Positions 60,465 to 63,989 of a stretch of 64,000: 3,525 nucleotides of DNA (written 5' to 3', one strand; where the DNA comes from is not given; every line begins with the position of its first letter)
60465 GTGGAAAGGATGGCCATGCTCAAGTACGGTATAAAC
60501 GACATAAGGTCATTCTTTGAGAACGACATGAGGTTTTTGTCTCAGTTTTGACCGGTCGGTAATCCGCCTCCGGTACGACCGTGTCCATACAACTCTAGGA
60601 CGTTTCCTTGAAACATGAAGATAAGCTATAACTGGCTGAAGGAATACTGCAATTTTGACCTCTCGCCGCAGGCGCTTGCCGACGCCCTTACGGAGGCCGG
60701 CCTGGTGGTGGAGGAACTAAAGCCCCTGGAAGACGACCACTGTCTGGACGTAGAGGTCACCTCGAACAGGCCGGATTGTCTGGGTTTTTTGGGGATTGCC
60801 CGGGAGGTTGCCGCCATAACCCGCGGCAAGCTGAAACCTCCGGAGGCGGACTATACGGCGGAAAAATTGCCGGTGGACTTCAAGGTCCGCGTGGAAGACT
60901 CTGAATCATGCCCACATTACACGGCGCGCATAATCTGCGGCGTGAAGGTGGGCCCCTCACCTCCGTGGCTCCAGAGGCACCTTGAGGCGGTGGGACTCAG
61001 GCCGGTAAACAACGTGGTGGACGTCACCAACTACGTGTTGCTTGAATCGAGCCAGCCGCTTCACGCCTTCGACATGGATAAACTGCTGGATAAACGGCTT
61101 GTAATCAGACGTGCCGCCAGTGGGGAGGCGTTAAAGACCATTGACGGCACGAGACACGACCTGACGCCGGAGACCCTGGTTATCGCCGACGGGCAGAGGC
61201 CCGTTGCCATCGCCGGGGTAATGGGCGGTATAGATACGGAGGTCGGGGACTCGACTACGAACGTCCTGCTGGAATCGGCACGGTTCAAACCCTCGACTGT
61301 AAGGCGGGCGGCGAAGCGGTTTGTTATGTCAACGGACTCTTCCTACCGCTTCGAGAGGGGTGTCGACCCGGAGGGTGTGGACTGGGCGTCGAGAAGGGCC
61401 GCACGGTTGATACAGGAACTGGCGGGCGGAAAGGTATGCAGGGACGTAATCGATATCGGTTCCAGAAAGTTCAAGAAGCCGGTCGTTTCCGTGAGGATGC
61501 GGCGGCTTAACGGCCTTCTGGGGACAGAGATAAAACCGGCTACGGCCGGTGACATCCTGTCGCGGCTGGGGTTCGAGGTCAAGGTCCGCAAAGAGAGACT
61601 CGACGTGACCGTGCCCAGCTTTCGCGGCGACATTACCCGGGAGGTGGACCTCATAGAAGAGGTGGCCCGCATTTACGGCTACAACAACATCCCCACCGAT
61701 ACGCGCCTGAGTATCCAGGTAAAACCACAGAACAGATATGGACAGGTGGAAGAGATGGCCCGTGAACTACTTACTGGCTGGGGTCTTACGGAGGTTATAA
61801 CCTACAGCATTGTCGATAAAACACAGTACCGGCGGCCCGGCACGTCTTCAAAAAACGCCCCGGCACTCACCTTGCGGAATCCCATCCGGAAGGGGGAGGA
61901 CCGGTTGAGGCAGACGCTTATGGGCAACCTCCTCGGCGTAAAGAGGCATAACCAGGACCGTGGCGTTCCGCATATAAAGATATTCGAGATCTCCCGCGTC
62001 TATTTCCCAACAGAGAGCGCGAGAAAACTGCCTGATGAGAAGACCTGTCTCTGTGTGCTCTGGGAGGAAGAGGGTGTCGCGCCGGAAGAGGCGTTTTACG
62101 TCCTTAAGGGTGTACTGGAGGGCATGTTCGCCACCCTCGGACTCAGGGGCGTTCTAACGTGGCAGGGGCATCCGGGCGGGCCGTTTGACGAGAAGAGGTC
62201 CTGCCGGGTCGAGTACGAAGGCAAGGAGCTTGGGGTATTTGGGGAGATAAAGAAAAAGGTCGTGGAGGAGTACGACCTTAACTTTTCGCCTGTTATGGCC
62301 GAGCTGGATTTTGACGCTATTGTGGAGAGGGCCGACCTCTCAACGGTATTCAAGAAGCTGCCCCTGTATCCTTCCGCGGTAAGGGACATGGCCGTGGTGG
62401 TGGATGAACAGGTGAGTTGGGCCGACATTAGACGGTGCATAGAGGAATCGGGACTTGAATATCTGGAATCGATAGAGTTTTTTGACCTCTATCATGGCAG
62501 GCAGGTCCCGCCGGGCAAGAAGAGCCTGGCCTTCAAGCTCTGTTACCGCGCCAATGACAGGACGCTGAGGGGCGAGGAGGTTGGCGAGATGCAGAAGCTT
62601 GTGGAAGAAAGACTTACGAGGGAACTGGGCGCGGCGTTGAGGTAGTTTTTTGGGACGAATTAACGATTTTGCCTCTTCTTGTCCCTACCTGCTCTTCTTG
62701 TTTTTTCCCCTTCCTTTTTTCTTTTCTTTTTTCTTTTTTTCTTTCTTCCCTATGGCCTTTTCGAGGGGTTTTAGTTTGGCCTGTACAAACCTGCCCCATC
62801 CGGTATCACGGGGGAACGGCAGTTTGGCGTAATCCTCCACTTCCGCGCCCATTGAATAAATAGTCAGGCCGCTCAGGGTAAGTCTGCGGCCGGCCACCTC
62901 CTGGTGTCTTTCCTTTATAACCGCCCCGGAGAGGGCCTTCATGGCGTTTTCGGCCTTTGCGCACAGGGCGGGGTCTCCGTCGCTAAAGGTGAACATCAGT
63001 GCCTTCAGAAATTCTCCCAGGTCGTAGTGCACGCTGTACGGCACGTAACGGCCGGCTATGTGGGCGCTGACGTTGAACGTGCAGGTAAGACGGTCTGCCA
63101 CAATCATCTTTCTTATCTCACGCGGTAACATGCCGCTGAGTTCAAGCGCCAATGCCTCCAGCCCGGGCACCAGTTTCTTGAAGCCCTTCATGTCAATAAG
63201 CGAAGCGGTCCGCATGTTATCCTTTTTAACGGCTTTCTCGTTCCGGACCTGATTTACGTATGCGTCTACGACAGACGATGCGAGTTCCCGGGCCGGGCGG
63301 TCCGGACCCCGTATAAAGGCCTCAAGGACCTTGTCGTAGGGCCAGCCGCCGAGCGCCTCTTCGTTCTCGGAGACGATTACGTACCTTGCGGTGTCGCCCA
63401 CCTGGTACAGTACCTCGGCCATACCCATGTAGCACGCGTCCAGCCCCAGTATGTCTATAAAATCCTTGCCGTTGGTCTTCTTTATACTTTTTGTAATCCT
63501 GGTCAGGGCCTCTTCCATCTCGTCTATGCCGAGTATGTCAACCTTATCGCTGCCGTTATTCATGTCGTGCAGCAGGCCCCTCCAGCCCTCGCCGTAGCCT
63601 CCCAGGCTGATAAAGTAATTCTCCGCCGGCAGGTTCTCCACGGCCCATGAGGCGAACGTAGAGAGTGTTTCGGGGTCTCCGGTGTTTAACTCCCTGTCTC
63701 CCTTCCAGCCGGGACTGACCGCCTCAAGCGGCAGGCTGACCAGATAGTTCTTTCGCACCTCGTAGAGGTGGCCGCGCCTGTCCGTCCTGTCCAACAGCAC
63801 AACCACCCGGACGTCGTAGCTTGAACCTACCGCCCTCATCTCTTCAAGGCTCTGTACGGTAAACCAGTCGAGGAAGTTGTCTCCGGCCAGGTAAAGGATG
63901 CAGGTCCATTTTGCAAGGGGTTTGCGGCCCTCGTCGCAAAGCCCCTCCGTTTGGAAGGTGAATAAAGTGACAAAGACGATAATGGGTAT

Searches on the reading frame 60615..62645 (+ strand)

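Call 36: search_protein_families(library=ncbifam, proteins=[window:60615-62645:+], max_evalue=0.00001)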
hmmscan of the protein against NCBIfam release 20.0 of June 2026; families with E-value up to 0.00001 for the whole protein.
window:60615-62645:+ (676 aa): 3 families
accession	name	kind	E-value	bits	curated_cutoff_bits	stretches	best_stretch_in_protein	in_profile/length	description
TIGR00472.1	pheT_bact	equivalog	4.5e-183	610.6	402.65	1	38-676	156-798/798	phenylalanine--tRNA ligase subunit beta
TIGR00471.1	pheT_arch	equivalog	3.5e-41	141.3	282.65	1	272-568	261-549/551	phenylalanine--tRNA ligase subunit beta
NF001882.0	PRK00629.5-4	equivalog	3.8e-38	131.3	527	1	40-460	159-558/725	phenylalanine--tRNA ligase subunit beta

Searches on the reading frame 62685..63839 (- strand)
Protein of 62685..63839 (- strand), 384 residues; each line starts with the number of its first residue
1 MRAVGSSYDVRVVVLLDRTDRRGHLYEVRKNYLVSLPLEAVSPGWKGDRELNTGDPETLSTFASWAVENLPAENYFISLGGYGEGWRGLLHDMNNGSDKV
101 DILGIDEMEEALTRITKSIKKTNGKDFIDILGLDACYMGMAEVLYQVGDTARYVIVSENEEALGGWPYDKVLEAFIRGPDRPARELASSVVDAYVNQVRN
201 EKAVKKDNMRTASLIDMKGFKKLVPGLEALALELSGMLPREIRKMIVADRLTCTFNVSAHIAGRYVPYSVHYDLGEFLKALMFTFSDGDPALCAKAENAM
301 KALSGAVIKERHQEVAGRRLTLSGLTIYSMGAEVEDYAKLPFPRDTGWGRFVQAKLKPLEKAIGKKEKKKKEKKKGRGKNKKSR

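Call 36: search_protein_families(library=ncbifam, proteins=[window:62685-63839:-], max_evalue=0.00001)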
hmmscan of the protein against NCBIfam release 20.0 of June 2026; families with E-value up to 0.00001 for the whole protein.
window:62685-63839:- (384 aa): 1 family
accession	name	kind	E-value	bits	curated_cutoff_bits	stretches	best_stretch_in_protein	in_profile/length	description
TIGR02806.2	clostrip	equivalog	1.7e-07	30.5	550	1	48-173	88-219/472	clostripain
